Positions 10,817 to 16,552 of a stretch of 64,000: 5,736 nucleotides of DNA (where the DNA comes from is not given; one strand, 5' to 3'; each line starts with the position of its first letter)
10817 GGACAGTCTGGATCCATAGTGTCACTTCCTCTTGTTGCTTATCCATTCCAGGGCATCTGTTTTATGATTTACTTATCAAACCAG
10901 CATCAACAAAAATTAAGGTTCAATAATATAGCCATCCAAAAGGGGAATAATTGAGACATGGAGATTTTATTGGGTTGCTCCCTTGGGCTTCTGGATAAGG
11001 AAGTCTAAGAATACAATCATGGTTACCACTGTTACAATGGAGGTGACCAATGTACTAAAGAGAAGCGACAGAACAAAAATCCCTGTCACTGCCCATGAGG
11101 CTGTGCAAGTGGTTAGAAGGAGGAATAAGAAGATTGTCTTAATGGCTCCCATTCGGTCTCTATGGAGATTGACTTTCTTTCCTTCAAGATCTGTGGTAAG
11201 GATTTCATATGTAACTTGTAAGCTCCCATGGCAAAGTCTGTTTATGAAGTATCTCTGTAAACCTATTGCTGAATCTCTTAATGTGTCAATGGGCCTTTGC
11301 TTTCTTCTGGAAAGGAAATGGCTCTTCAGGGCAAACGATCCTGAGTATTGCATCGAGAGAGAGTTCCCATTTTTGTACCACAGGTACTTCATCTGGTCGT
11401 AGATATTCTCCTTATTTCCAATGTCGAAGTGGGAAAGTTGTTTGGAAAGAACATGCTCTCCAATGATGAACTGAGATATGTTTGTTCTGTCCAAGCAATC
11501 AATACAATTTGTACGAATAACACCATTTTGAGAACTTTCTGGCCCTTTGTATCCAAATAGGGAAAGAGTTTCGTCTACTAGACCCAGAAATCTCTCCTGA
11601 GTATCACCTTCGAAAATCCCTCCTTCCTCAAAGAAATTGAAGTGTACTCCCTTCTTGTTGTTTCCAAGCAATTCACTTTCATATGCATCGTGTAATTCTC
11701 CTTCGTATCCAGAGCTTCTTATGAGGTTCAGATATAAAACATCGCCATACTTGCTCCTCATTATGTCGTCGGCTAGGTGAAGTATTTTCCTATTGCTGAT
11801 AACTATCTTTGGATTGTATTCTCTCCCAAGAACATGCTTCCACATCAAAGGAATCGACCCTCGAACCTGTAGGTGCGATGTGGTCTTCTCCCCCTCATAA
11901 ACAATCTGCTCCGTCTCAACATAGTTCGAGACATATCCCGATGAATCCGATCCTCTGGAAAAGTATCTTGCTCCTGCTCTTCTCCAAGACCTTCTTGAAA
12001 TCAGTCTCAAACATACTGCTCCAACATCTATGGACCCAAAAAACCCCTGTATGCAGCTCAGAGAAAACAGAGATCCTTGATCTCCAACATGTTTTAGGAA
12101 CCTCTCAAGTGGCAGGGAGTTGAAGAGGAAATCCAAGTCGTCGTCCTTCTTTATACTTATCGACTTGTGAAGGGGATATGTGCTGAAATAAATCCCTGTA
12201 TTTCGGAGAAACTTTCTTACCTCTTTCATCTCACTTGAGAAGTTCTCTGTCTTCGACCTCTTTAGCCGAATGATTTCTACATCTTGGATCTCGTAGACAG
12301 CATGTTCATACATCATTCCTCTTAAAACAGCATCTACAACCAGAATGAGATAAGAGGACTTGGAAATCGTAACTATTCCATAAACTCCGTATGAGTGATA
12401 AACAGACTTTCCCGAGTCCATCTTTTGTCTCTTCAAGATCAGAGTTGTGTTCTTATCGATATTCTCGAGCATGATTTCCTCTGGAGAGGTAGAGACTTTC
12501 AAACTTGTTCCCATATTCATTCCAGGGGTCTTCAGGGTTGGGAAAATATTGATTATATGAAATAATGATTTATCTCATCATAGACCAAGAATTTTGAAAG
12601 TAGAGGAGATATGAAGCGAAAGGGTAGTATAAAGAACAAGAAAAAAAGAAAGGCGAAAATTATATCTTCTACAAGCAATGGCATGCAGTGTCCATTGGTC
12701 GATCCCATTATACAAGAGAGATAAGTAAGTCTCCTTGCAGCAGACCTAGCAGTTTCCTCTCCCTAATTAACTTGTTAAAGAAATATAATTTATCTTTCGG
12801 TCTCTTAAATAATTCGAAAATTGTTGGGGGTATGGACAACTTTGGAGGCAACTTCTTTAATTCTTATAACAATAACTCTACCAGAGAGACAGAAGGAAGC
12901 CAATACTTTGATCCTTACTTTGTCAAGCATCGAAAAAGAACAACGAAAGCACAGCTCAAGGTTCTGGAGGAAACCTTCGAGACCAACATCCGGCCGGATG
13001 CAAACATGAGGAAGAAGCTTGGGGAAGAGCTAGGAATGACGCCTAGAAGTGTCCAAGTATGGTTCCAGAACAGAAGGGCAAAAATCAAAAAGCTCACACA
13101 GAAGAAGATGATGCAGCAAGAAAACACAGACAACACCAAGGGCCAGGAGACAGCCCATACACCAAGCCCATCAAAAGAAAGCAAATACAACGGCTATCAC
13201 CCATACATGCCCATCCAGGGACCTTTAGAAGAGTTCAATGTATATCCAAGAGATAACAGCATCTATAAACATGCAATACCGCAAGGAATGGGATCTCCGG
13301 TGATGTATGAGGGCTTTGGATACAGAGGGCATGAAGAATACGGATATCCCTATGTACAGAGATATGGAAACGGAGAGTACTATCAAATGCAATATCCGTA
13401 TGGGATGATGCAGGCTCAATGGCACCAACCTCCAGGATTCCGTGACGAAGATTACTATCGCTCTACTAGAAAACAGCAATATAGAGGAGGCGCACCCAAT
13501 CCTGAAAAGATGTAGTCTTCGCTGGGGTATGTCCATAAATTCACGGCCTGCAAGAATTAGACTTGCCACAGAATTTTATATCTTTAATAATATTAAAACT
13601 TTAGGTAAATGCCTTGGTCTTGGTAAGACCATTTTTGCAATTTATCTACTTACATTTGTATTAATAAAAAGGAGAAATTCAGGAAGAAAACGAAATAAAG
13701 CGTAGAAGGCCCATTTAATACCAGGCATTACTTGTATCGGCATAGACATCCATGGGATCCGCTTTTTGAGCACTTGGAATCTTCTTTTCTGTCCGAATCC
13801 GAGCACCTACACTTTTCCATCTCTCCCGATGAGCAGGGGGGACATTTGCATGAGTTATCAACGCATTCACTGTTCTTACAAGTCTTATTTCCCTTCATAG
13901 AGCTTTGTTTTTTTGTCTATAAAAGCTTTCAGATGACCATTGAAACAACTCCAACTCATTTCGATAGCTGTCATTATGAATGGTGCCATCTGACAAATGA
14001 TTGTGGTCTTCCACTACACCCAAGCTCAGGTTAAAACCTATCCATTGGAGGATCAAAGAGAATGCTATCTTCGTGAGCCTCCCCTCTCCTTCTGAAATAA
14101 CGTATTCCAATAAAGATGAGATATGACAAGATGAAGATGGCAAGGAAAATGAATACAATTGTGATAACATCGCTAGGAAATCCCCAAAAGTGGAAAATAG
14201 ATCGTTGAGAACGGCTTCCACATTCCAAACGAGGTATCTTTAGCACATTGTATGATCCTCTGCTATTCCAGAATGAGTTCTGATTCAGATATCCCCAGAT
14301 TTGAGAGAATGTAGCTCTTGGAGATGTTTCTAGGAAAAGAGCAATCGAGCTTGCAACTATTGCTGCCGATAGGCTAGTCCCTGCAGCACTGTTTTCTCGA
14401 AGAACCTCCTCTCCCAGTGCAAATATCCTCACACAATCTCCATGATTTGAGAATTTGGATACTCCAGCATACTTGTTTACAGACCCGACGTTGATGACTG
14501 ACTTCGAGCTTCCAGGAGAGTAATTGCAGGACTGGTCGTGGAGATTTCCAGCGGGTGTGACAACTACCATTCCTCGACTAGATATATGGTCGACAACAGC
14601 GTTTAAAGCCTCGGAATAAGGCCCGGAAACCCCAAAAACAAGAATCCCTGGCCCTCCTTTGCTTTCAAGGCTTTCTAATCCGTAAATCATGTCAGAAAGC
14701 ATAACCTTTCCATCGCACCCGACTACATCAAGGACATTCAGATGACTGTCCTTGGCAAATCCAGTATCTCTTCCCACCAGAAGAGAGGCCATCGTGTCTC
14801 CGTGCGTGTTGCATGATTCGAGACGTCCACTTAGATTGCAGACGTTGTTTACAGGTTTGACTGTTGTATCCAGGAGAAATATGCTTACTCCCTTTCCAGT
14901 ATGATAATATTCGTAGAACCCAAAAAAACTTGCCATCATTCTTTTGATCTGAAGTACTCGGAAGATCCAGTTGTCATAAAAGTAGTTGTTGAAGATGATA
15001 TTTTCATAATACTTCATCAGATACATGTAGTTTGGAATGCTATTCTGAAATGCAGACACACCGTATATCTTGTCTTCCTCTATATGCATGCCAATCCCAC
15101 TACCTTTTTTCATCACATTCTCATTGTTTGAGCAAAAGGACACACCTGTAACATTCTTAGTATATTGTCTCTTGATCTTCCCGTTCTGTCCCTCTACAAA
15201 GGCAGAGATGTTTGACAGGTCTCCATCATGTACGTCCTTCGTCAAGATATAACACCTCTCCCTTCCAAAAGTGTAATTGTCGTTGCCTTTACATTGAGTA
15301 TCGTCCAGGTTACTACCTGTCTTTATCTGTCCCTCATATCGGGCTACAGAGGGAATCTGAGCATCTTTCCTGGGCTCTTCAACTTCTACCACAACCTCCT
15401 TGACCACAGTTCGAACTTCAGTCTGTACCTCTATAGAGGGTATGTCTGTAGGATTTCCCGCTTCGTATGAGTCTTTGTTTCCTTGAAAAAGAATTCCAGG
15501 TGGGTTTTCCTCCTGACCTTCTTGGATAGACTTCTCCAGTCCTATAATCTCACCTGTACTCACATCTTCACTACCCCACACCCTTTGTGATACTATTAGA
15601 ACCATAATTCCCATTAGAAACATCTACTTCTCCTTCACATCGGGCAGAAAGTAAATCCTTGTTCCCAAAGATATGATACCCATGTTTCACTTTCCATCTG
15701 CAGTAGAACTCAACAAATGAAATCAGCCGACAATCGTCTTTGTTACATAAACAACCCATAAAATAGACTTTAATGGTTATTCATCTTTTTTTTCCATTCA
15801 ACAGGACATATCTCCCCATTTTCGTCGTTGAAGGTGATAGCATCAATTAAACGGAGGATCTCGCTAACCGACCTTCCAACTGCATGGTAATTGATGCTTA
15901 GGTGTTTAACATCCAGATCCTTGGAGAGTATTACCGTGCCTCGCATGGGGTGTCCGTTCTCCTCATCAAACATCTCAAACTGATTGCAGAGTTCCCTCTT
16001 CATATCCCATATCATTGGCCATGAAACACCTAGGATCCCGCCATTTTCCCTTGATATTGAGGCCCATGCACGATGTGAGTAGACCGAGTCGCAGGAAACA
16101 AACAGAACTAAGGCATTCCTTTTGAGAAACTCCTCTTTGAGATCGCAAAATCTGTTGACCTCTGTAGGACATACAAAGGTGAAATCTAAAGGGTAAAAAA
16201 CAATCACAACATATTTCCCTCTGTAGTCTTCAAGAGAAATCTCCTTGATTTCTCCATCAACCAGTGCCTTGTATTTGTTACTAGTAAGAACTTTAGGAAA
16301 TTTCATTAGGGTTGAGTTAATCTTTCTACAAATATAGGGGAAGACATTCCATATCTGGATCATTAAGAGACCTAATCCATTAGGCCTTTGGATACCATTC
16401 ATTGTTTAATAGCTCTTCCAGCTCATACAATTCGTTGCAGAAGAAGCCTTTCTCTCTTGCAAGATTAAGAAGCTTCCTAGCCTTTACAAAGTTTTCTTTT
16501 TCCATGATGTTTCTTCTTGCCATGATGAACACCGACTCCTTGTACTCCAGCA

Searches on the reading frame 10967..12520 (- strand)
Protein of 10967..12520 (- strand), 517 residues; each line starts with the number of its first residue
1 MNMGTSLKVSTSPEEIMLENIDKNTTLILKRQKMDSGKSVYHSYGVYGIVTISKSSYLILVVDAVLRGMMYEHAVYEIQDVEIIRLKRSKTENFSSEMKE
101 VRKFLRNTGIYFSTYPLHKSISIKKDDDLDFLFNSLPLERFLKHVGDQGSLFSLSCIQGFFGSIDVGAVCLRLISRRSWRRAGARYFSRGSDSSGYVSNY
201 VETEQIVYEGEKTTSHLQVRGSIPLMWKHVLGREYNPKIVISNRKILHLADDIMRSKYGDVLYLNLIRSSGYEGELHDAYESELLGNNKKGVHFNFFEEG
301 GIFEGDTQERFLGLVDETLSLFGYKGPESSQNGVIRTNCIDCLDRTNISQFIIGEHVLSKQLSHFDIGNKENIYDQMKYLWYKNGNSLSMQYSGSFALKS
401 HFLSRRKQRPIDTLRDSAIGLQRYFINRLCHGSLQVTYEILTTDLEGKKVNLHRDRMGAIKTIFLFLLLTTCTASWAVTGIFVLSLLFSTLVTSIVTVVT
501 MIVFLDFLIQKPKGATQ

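Call 55: search_protein_families(library=pfam, proteins=[window:10967-12520:-], max_evalue=0.0001)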
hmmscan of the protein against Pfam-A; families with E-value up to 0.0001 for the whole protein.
window:10967-12520:- (517 aa): 1 family
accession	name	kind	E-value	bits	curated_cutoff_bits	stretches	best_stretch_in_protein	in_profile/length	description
PF02383.23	Syja_N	-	1.6e-50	172.6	27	1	44-288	1-285/305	SacI homology domain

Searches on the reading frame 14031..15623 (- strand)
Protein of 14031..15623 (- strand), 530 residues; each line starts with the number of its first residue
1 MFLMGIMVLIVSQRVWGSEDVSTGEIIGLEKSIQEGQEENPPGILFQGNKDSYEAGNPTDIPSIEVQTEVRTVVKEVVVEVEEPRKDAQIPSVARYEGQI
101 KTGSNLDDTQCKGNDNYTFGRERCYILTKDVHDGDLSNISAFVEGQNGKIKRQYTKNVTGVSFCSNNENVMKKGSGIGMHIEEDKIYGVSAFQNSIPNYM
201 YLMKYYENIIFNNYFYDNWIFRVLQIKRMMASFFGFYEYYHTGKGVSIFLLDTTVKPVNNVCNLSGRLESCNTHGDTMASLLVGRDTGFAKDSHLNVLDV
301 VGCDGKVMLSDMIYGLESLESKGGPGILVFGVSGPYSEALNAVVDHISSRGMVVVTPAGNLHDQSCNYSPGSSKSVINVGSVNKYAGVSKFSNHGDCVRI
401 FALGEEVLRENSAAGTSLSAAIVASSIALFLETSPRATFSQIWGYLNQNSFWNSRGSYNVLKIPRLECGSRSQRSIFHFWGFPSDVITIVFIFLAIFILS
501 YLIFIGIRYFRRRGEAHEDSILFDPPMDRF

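Call 55: search_protein_families(library=pfam, proteins=[window:14031-15623:-], max_evalue=0.0001)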
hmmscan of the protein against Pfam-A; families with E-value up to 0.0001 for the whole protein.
window:14031-15623:- (530 aa): 1 family
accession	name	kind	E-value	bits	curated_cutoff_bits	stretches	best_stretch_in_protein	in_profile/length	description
PF00082.27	Peptidase_S8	-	3e-15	56.7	21.8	1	268-448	50-271/288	Subtilase family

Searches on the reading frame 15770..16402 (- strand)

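Call 56: search_protein_families(library=pfam, proteins=[window:15770-16402:-], max_evalue=0.0001)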
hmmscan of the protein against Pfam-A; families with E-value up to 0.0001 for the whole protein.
window:15770-16402:- (210 aa): 2 families
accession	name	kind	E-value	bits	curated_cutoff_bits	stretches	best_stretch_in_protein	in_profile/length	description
PF00578.27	AhpC-TSA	-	5.6e-29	101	26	1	47-167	10-123/124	AhpC/TSA family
PF08534.16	Redoxin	-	1.2e-09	38.5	26.6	1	47-173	11-136/148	Redoxin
